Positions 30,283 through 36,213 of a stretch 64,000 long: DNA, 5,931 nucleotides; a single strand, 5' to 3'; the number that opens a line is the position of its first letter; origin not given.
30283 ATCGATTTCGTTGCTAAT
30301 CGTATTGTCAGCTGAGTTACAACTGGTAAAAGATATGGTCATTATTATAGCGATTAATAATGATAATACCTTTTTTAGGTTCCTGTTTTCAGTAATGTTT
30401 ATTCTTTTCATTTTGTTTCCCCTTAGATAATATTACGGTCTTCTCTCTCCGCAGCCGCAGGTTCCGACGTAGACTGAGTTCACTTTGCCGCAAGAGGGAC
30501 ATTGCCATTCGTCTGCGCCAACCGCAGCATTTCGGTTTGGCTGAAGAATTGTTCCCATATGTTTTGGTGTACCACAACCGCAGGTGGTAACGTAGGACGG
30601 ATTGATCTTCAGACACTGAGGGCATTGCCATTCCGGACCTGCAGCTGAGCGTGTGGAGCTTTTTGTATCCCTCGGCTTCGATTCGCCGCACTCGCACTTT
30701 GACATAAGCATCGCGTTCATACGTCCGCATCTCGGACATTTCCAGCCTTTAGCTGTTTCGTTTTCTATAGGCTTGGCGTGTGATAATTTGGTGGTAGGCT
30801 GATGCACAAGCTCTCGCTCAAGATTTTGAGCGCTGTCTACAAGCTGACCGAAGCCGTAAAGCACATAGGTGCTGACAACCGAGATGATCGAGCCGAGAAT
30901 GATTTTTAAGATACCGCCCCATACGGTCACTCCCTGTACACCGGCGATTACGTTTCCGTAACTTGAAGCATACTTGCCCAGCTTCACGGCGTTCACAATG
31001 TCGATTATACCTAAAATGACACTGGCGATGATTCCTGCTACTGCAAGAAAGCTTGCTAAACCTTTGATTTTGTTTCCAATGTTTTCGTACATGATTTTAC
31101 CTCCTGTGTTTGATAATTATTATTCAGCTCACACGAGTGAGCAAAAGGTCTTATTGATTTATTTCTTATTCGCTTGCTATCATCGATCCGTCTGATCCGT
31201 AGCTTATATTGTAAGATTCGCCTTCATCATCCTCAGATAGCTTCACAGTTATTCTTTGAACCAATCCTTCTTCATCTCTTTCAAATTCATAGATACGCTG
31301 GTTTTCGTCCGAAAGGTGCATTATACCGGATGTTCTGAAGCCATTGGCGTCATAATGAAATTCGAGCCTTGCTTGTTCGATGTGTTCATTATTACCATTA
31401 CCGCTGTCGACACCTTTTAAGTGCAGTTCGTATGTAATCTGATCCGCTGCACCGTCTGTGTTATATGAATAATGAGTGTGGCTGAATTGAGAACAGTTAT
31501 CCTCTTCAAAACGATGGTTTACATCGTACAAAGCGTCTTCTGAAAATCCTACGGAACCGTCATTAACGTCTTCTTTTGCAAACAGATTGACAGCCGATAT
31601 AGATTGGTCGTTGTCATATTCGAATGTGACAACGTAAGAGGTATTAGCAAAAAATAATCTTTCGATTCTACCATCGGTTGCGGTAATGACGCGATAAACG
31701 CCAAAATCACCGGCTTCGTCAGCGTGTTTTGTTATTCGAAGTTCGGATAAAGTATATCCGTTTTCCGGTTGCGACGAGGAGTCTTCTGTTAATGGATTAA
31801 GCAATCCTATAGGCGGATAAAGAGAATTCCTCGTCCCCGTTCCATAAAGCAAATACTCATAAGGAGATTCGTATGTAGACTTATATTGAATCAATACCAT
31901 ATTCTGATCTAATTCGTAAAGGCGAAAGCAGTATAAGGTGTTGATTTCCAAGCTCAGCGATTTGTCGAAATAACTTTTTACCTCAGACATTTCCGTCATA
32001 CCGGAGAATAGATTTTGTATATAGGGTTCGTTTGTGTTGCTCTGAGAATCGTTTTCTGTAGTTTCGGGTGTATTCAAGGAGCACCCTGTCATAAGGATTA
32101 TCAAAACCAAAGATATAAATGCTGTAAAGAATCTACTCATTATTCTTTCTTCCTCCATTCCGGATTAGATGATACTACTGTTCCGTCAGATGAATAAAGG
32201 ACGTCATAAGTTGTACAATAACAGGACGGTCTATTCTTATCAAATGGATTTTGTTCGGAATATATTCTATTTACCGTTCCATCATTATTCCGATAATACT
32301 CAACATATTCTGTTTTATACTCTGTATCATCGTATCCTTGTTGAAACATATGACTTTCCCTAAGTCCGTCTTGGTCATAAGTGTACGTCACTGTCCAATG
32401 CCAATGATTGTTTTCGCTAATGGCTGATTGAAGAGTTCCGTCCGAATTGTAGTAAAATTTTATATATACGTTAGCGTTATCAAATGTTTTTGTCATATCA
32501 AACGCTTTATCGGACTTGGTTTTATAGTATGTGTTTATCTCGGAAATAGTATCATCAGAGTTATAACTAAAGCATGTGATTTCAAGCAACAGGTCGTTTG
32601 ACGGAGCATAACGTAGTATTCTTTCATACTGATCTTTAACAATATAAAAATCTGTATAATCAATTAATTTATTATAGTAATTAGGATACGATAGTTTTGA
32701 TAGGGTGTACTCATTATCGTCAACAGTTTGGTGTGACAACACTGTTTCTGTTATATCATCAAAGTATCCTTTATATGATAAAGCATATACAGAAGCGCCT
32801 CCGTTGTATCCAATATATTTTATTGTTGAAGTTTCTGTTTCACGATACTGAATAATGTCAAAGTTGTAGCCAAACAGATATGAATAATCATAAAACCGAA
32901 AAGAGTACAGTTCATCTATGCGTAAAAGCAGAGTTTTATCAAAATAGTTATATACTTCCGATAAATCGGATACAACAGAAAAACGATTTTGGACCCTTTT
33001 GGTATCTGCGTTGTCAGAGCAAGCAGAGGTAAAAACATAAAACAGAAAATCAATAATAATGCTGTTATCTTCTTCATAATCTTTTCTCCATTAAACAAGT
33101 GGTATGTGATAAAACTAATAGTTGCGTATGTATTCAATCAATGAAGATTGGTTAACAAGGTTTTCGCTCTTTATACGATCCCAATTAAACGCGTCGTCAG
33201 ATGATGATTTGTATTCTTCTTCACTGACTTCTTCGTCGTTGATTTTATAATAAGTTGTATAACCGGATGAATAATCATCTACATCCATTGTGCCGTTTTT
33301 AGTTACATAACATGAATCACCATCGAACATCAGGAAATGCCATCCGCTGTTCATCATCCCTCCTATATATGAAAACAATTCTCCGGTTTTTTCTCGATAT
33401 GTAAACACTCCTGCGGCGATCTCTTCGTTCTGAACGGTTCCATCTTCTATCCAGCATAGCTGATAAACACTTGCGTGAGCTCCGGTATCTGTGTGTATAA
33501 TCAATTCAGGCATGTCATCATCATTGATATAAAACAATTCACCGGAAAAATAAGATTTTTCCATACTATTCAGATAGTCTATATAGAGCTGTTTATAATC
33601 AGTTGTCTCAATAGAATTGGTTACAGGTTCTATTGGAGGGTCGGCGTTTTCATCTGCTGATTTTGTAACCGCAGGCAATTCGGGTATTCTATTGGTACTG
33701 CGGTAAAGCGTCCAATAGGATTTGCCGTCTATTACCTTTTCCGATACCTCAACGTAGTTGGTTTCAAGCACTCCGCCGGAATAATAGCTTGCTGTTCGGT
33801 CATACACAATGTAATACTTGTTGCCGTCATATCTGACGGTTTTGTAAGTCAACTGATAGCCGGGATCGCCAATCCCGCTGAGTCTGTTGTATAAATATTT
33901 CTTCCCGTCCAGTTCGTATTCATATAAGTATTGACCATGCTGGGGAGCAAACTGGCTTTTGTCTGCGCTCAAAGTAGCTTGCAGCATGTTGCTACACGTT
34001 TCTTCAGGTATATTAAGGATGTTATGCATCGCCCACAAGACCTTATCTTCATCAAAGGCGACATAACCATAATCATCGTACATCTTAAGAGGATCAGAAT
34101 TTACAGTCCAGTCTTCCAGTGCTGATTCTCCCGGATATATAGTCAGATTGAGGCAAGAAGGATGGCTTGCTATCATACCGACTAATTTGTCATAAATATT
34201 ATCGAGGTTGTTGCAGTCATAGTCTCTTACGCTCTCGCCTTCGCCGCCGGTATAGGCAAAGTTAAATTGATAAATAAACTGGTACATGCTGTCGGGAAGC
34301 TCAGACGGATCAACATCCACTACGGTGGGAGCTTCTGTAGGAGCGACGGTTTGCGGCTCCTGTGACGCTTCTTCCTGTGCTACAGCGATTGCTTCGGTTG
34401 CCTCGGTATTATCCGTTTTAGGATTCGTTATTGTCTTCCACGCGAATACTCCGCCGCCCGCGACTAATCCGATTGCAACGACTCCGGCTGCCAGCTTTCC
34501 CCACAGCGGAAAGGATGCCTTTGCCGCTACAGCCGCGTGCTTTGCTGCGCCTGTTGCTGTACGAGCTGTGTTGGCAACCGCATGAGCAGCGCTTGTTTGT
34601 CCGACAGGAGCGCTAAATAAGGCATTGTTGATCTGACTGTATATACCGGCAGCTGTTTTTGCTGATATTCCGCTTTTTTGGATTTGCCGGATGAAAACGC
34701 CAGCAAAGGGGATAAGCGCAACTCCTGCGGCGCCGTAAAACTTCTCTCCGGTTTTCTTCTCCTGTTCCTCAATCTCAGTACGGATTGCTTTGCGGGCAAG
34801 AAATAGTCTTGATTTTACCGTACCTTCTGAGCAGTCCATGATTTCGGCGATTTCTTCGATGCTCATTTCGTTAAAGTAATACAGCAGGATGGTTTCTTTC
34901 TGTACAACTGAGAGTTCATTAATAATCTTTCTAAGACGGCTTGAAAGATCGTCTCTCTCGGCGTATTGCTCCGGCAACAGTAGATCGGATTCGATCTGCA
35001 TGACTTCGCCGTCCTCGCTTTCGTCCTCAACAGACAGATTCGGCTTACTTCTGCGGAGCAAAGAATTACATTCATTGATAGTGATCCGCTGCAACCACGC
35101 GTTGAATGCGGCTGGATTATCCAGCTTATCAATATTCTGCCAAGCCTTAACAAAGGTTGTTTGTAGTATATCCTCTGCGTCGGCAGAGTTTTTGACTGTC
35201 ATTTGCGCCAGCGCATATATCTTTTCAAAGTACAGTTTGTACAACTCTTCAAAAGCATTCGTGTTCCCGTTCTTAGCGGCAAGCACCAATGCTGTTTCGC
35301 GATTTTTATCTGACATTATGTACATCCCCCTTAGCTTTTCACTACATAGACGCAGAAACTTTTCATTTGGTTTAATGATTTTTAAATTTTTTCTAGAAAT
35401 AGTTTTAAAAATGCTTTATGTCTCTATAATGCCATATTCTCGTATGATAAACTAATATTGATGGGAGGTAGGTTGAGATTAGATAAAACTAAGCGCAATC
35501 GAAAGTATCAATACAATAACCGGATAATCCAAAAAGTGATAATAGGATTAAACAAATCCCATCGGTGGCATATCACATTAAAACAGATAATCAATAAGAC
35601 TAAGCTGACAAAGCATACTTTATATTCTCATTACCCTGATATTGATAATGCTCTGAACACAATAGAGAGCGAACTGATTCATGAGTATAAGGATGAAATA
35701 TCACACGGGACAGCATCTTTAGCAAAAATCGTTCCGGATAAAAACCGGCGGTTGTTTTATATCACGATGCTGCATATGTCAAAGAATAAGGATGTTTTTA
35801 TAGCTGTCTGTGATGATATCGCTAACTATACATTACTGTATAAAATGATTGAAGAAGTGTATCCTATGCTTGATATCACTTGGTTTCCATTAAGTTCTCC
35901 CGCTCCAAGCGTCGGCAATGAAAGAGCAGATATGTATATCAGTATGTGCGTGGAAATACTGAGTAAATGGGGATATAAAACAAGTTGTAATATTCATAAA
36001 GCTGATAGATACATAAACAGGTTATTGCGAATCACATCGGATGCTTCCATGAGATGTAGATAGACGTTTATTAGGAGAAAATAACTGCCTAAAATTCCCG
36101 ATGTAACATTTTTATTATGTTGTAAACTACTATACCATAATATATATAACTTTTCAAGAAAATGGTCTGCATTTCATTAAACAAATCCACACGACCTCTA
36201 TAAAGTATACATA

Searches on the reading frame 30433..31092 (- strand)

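Call 45: search_protein_families(library=pfam, proteins=[window:30433-31092:-], max_evalue=0.01)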
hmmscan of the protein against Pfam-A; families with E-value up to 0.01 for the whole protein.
window:30433-31092:- (219 aa): 7 families
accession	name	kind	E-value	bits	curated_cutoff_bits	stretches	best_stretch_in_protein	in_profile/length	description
PF00641.23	Zn_ribbon_RanBP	-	9e-08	31.7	27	1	152-176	3-27/30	Zn-finger in Ran binding protein and others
PF04810.20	zf-Sec23_Sec24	-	2.3e-05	24.7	25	0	192-207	20-35/39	Sec23/Sec24 zinc finger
PF24463.1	DUF7577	-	0.00057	19.9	28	0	116-126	2-12/27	Domain of unknown function (DUF7577)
PF00301.25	Rubredoxin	-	0.00059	20.3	23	0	194-203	33-42/47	Rubredoxin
PF18073.7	Zn_ribbon_LapB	-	0.0057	16.8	25.7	0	117-128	15-26/28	Rubredoxin metal binding domain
PF10058.14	Zn_ribbon_10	-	0.0059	16.8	24.2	0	190-205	42-54/54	ER junction formation factor lunapark, zinc ribbon finger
PF13465.12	zf-H2C2_2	-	0.0065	17.2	40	0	194-203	13-22/26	Zinc-finger double domain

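Call 83: search_protein_families(library=padloc, proteins=[window:30433-31092:-], max_evalue=0.001)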
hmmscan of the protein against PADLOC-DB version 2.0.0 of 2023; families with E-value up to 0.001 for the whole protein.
window:30433-31092:- (219 aa): 0 families

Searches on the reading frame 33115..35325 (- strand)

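Call 3: search_protein_families(library=pfam, proteins=[window:33115-35325:-], max_evalue=0.1)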
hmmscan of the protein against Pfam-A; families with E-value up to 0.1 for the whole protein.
window:33115-35325:- (736 aa): 10 families
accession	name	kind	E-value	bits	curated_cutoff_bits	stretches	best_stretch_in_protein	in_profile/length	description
PF08281.18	Sigma70_r4_2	-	4.3e-17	61.9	25.7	1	130-181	3-54/54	Sigma-70, region 4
PF04542.20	Sigma70_r2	-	7.3e-14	51.8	24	1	28-94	1-69/71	Sigma-70 region 2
PF07638.17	Sigma70_ECF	-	1.6e-10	41.6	21.1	1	11-185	5-183/185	ECF sigma factor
PF04545.22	Sigma70_r4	-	3.3e-09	36.6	24.1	1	135-182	2-49/50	Sigma-70, region 4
PF12645.13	HTH_16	-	0.0059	17.1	22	1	13-49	3-39/65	Helix-turn-helix domain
PF06530.18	Phage_antitermQ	-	0.0075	16.6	26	1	132-183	54-108/118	Phage antitermination protein Q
PF00196.25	GerE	-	0.01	15.9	23.5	1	145-172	9-36/57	Bacterial regulatory proteins, luxR family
PF13518.12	HTH_28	-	0.015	15.8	25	1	142-172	1-31/52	Helix-turn-helix domain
PF02001.22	DUF134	-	0.045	14.8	27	0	137-182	34-79/98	Protein of unknown function DUF134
PF07374.17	DUF1492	-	0.062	13.9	21.5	0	130-174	47-92/100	Protein of unknown function (DUF1492)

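Call 83: search_protein_families(library=padloc, proteins=[window:33115-35325:-], max_evalue=0.001)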
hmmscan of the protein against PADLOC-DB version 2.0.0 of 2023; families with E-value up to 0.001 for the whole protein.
window:33115-35325:- (736 aa): 0 families

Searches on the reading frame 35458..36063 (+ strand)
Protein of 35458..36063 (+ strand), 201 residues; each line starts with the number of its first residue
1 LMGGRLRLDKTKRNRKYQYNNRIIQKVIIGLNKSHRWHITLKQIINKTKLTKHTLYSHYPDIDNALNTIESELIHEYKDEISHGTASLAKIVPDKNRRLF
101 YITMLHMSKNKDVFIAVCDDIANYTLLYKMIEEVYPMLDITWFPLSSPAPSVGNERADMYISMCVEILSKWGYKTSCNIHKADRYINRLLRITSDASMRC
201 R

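Call 3: search_protein_families(library=pfam, proteins=[window:35458-36063:+], max_evalue=0.1)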
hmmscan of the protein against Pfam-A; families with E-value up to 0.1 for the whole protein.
window:35458-36063:+ (201 aa): 0 families

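Call 4: search_protein_families(library=padloc, proteins=[window:35458-36063:+], max_evalue=0.1)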
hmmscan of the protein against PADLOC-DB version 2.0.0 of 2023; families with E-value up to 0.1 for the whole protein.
window:35458-36063:+ (201 aa): 0 families

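Call 5: search_protein_families(library=ncbifam, proteins=[window:35458-36063:+], max_evalue=0.1)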
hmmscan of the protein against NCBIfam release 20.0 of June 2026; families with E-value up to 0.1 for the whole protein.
window:35458-36063:+ (201 aa): 1 family
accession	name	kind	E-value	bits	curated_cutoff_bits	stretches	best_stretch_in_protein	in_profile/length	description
NF011552.0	PRK14981.1-4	equivalog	0.011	16.1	156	1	40-115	2-75/117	DNA-directed RNA polymerase subunit F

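Call 53: search_solved_structures(query=window:35458-36063:+, max_evalue=10)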
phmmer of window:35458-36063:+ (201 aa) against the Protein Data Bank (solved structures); distinct sequences matched with E-value up to 10: 4.
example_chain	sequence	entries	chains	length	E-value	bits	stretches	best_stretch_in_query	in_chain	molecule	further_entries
9llq_A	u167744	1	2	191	0.13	15.3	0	32-79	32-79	TetR family transcriptional regulator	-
8z6e_A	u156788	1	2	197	0.15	15.2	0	32-79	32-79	TetR family transcriptional regulator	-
9xti_A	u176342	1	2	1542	0.78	12.8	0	5-42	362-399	E3 ubiquitin-protein ligase UBR4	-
3iqt_A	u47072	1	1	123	1.1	12.3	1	23-78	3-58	Signal transduction histidine-protein kinase barA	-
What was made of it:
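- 35458..36063 (+): 201-aa protein with a TetR-like N-terminal helix-turn-helix (weak); conserved neighbour on the recombinase side. Best PDB-sequence hits are TetR regulators over residues 32-79, E=0.13 (call 53).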
